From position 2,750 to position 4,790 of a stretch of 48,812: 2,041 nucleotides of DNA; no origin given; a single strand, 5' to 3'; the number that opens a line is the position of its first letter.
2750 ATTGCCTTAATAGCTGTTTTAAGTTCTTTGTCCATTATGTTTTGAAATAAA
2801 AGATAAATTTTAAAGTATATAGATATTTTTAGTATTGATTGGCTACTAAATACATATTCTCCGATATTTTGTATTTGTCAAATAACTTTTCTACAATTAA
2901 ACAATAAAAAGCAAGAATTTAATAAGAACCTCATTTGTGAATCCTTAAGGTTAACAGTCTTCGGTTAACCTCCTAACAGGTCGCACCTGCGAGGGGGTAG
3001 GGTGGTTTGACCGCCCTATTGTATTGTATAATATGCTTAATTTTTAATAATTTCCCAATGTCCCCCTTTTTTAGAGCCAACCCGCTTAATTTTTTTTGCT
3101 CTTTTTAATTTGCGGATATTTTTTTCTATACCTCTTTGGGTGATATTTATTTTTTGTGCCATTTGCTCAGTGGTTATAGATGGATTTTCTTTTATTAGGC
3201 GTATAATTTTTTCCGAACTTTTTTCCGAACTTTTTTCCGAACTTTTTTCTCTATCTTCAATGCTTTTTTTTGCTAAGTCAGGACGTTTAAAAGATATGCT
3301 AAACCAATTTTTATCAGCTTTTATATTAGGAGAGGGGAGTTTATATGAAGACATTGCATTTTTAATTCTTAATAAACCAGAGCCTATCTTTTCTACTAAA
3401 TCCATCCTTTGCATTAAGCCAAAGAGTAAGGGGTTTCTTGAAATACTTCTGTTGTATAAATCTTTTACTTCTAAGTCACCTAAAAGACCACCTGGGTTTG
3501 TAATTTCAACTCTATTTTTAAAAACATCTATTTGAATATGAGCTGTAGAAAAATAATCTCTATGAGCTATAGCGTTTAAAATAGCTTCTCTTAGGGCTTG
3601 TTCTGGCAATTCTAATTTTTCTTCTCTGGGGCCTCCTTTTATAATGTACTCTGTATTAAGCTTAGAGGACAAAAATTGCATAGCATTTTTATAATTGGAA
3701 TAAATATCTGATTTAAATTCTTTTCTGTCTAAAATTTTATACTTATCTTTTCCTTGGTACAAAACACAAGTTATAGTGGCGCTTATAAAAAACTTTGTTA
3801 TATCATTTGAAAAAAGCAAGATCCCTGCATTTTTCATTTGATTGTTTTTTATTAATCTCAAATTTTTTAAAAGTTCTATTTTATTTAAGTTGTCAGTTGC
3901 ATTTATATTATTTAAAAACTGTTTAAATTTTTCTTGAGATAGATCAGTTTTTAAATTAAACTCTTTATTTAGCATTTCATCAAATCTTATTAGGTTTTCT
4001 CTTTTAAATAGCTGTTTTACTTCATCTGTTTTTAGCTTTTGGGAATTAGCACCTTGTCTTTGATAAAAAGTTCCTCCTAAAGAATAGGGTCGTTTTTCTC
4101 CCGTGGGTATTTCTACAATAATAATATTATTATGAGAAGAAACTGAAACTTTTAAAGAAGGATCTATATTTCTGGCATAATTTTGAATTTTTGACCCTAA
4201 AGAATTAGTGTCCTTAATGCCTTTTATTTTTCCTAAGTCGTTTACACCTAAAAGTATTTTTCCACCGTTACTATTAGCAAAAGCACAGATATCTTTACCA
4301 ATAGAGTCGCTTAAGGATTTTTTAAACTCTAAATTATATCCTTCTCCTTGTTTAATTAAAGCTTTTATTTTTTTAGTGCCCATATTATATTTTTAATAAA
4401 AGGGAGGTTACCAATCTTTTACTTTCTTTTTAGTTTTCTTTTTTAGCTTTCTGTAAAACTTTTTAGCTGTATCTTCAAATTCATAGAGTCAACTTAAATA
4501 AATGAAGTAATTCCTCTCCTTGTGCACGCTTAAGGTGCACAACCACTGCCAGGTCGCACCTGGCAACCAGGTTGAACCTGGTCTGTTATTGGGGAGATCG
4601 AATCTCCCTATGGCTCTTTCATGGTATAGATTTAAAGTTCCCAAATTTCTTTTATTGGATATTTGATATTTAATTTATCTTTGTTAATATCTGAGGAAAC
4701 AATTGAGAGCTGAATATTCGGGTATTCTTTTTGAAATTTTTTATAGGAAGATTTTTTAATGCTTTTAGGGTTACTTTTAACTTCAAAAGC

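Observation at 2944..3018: Family of modular GC-rich short-hairpin elements placed immediately 3' of accessory genes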

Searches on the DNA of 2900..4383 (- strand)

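Call 72: search_rna_families(sources=[L014, L017, L019, L011, L003], threshold=gathering)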
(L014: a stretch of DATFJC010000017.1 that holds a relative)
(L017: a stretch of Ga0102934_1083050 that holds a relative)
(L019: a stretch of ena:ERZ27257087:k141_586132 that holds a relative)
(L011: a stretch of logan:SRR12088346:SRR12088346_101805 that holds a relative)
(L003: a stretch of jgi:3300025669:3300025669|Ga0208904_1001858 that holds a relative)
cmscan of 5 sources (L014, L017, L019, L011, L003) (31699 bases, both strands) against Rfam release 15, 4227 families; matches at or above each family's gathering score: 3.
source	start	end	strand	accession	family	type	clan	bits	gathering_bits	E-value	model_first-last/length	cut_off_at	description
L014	5301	5372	-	RF00005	tRNA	Gene; tRNA;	CL00001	71.6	29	5.5e-14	1-71/71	no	tRNA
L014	3470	3541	+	RF00005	tRNA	Gene; tRNA;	CL00001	69.1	29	2.8e-13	1-71/71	no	tRNA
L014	3377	3448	+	RF00005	tRNA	Gene; tRNA;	CL00001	60.9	29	5e-11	1-71/71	no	tRNA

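Call 79: search_rna_families(source=window, start=2900, end=3050, threshold=evalue, max_evalue=10)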
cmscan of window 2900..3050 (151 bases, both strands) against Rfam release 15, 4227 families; matches with E-value up to 10: 6.
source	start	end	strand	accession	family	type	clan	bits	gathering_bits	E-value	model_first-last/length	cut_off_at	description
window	2902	2985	+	RF03159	RAGATH-7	Gene; sRNA;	-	14.3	111.8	0.28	114-208/208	no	RAGATH-7 RNA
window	2925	3018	-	RF00094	HDV_ribozyme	Gene; ribozyme;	-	13.2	50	8.9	1-89/89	no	Hepatitis delta virus ribozyme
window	2968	3032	-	RF02953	DUF1874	Cis-reg;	-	12.2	42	7.8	1-93/93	no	DUF1874 RNA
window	2956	3045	-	RF02488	GlsR25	Gene; snRNA; snoRNA; HACA-box;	-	11.2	100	6.2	23-146/146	no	Small nucleolar RNA GlsR25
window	2914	3014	+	RF00106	RNAI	Gene; antisense;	-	11.1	47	7.4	1-102/102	no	RNAI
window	2900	2932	+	RF01675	CrcZ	Gene; sRNA;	-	6.3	95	7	6-398/398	5'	Pseudomonas sRNA CrcZ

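Call 81: search_dna_similar(query=window:2925-3025:+, collection=phages, mode=distant, max_evalue=0.01, max_rows=10)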
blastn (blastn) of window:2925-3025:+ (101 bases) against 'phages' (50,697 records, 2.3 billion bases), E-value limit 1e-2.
No match.

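Call 82: search_dna_similar(query=window:2925-3025:+, collection=plasmids, mode=distant, max_evalue=0.01, max_rows=10)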
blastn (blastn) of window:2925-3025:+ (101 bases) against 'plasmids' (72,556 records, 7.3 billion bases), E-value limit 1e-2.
No match.
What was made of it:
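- Tried and rejected: Phage and plasmid collections: no blastn match to e2944 (calls 81, 82).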

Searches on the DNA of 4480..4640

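Call 80: search_rna_families(source=window, start=4480, end=4640, threshold=evalue, max_evalue=10)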
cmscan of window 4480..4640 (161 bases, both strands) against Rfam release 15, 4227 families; matches with E-value up to 10: 3.
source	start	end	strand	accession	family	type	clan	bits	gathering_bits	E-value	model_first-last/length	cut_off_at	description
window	4610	4640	+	RF04319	BTncRNA_FopS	Gene; sRNA;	-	14.1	56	5.4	1-30/71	3'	Bacteroidetes FopS (family of paralogous sRNAs)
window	4532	4582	+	RF04236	mir-1285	Gene; miRNA;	-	13.7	56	3.4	1-68/68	no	mir-1285 microRNA precursor family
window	4578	4616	-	RF04351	Plastid-psbl-rps4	Cis-reg;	-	13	68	3.1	1-53/53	no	Plastid-psbl-rps4 3UTR RNA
